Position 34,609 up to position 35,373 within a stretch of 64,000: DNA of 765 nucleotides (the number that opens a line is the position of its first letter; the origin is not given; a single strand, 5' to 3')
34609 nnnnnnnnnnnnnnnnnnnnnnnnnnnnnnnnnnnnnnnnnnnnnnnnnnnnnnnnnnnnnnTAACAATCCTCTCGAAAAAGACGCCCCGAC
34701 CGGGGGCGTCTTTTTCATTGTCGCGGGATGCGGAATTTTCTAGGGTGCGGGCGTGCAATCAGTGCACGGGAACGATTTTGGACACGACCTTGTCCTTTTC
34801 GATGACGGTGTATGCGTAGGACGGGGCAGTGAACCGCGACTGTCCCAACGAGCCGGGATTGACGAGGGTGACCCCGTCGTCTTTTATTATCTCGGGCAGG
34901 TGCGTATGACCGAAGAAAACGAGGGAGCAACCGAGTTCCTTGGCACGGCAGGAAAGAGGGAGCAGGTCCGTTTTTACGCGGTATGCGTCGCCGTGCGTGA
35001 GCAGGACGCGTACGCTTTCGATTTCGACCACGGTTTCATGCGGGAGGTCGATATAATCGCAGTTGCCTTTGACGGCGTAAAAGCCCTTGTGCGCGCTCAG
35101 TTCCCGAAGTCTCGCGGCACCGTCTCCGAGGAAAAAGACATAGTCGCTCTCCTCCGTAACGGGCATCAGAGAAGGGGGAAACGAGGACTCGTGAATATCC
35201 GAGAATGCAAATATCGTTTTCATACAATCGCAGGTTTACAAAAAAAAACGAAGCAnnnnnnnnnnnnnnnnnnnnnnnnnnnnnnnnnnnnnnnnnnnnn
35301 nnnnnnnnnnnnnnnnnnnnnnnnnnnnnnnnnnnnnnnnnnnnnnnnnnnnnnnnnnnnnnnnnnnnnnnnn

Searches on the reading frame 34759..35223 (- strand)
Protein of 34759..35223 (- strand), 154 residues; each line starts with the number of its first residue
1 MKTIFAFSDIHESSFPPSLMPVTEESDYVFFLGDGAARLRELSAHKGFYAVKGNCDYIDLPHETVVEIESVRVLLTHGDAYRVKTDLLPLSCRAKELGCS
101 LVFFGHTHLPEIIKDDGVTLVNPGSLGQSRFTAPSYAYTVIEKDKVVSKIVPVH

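Call 81: find_homologous_proteins(query=window:34759-35223:-, max_evalue=1e-30)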
Query window:34759-35223:- (154 aa): 71 proteins with E <= 1e-30 among 380 candidates.
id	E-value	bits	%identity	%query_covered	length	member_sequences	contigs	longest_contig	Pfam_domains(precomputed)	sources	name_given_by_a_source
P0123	1.1e-95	335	98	100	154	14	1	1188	PF12850.13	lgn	-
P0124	1.9e-81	289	85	98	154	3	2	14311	PF12850.13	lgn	-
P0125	2.8e-62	227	66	99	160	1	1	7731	PF12850.13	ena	-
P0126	1.7e-61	224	66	99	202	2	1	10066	PF12850.13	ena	-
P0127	2.0e-61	224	66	99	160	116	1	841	PF12850.13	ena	-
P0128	2.1e-61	224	66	99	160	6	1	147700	PF12850.13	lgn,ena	-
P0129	6.2e-60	219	64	99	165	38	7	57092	PF12850.13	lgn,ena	-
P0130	3.5e-59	217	65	99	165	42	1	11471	PF12850.13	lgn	-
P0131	1.3e-58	215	63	100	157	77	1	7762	PF12850.13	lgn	-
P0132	2.9e-58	214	64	99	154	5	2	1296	PF12850.13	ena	-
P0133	6.7e-58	213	61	100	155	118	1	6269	PF12850.13,PF00149.34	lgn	-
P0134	3.9e-57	210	63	99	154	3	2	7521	PF12850.13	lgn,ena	-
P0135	5.2e-55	203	63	99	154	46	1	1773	PF12850.13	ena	-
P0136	1.2e-54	202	59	99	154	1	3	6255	PF12850.13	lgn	-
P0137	2.5e-53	198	63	99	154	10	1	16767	PF12850.13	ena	-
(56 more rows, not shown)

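Call 82: find_encoding_contigs(protein=P0124, flank=6000, max_places=4)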
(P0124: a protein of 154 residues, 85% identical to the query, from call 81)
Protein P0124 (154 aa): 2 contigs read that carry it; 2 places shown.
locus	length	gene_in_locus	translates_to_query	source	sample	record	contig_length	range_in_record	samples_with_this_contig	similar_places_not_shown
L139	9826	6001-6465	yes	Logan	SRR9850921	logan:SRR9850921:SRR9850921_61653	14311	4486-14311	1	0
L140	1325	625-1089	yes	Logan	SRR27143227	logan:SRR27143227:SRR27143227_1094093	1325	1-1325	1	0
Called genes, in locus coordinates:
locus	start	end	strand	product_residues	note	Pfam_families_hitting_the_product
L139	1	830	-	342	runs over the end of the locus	PF00217:ATP-gua_Ptrans, PF27454:McsB_C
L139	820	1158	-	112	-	-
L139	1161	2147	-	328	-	PF01073:3Beta_HSD, PF01370:Epimerase, PF02719:Polysacc_synt_2, PF04321:RmlD_sub_bind, PF05368:NmrA (weak), PF07993:NAD_binding_4 (faint), PF13460:NAD_binding_10 (weak), PF16363:GDP_Man_Dehyd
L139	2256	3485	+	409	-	PF00817:IMS, PF11799:IMS_C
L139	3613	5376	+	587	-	PF02690:Na_Pi_cotrans, PF01895:PhoU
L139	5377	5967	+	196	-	PF01725:Ham1p_like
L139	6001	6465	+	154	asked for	PF12850:Metallophos_2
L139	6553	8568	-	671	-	PF12740:PETase (weak), PF02129:Peptidase_S15 (weak), PF00561:Abhydrolase_1, PF12146:Hydrolase_4, PF12697:Abhydrolase_6 (weak), PF00326:Peptidase_S9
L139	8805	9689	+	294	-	PF10114:PocR, PF00165:HTH_AraC, PF12833:HTH_18, PF00165:HTH_AraC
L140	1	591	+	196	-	PF01725:Ham1p_like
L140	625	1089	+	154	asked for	PF12850:Metallophos_2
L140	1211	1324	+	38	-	?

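Call 83: find_encoding_contigs(protein=P0129, flank=6000, max_places=5)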
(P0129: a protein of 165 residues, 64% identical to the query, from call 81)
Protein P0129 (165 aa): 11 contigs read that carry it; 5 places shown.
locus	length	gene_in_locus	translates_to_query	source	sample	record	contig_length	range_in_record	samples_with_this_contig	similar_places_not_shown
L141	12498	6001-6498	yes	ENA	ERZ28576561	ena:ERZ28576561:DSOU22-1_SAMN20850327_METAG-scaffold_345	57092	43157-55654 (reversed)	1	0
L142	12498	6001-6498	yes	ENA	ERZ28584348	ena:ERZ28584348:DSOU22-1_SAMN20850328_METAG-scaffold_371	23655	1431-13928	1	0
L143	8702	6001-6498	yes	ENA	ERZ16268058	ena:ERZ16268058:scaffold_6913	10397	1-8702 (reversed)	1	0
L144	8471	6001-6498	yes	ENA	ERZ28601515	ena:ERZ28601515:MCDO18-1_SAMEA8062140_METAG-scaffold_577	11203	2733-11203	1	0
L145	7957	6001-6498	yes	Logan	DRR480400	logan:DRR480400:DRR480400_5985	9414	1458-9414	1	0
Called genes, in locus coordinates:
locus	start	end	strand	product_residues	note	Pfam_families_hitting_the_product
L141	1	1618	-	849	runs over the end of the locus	PF02861:Clp_N, PF13191:AAA_16 (weak), PF00004:AAA, PF17871:AAA_lid_9, PF00004:AAA, PF07724:AAA_2, PF07728:AAA_5, PF10431:ClpB_D2-small, +7 more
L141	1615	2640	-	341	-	PF00217:ATP-gua_Ptrans, PF27454:McsB_C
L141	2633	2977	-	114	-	-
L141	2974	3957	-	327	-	PF01073:3Beta_HSD, PF01370:Epimerase, PF02719:Polysacc_synt_2, PF04321:RmlD_sub_bind, PF05368:NmrA (weak), PF13460:NAD_binding_10 (weak), PF16363:GDP_Man_Dehyd, PF07993:NAD_binding_4 (weak)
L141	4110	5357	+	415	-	PF00817:IMS, PF11799:IMS_C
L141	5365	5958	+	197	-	PF01725:Ham1p_like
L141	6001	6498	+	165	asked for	PF12850:Metallophos_2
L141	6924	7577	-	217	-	-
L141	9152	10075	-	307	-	PF10114:PocR, PF00165:HTH_AraC (weak), PF12833:HTH_18, PF00165:HTH_AraC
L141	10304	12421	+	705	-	PF03403:PAF-AH_p_II (faint), PF00561:Abhydrolase_1, PF12146:Hydrolase_4, PF12697:Abhydrolase_6 (weak), PF00326:Peptidase_S9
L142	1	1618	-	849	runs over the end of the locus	PF02861:Clp_N, PF13191:AAA_16 (weak), PF00004:AAA, PF17871:AAA_lid_9, PF00004:AAA, PF07724:AAA_2, PF07728:AAA_5, PF10431:ClpB_D2-small, +7 more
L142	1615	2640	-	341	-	PF00217:ATP-gua_Ptrans, PF27454:McsB_C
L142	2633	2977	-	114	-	-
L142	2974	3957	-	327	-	PF01073:3Beta_HSD, PF01370:Epimerase, PF02719:Polysacc_synt_2, PF04321:RmlD_sub_bind, PF05368:NmrA (weak), PF13460:NAD_binding_10 (weak), PF16363:GDP_Man_Dehyd, PF07993:NAD_binding_4 (weak)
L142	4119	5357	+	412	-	PF00817:IMS, PF11799:IMS_C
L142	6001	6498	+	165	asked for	PF12850:Metallophos_2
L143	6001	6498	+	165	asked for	PF12850:Metallophos_2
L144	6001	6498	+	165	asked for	PF12850:Metallophos_2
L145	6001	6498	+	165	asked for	PF12850:Metallophos_2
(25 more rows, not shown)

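Call 88: find_encoding_contigs(protein=P0137, flank=5000, max_places=2)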
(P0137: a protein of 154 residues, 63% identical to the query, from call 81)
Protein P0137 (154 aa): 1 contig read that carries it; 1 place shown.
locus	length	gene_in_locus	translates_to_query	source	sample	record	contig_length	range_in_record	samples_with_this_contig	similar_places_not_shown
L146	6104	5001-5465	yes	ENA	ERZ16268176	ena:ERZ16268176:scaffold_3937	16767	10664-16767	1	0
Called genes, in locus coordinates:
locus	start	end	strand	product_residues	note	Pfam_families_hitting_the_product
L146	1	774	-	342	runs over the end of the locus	PF00217:ATP-gua_Ptrans, PF27454:McsB_C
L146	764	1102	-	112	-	-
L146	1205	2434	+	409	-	PF00817:IMS, PF11799:IMS_C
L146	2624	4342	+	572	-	PF02690:Na_Pi_cotrans, PF01895:PhoU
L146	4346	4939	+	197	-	PF01725:Ham1p_like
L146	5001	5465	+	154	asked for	PF12850:Metallophos_2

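Call 89: find_encoding_contigs(protein=P0134, flank=5000, max_places=2)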
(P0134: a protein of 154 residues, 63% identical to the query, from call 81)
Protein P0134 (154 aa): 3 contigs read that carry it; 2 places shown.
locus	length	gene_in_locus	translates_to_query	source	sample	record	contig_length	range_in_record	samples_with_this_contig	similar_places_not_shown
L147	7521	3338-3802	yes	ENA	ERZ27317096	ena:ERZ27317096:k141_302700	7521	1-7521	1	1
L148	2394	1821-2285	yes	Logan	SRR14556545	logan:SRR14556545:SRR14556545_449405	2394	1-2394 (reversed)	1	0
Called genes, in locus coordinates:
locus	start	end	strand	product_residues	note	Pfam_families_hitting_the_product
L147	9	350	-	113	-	-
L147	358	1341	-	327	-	PF01073:3Beta_HSD, PF01370:Epimerase, PF02719:Polysacc_synt_2, PF04321:RmlD_sub_bind, PF05368:NmrA (faint), PF13460:NAD_binding_10 (weak), PF16363:GDP_Man_Dehyd, PF07993:NAD_binding_4 (weak)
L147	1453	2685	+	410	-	PF00817:IMS, PF11799:IMS_C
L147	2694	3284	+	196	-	PF01725:Ham1p_like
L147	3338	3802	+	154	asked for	PF12850:Metallophos_2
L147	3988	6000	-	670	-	PF12740:PETase (weak), PF00561:Abhydrolase_1 (weak), PF12146:Hydrolase_4, PF12697:Abhydrolase_6 (weak), PF00326:Peptidase_S9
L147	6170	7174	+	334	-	PF10114:PocR, PF00165:HTH_AraC, PF12833:HTH_18, PF00165:HTH_AraC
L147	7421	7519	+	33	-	?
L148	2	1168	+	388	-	?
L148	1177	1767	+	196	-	PF01725:Ham1p_like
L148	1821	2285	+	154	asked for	PF12850:Metallophos_2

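Call 90: find_encoding_contigs(protein=P0131, flank=5000, max_places=2)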
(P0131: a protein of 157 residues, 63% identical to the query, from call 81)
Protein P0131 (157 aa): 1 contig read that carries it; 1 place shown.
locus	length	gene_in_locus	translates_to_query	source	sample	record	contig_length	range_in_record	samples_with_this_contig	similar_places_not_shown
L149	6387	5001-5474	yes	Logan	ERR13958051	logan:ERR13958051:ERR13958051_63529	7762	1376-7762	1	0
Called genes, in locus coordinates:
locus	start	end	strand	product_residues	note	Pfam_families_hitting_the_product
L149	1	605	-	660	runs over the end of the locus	?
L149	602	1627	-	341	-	PF00217:ATP-gua_Ptrans, PF27454:McsB_C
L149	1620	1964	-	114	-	-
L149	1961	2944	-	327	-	PF01073:3Beta_HSD, PF01370:Epimerase, PF02719:Polysacc_synt_2, PF04321:RmlD_sub_bind, PF05368:NmrA (faint), PF13460:NAD_binding_10 (weak), PF16363:GDP_Man_Dehyd, PF07993:NAD_binding_4 (weak)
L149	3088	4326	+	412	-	PF00817:IMS, PF11799:IMS_C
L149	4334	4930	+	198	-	PF01725:Ham1p_like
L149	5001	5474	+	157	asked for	PF12850:Metallophos_2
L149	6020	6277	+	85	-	PF12844:HTH_19 (weak), PF13560:HTH_31, PF01381:HTH_3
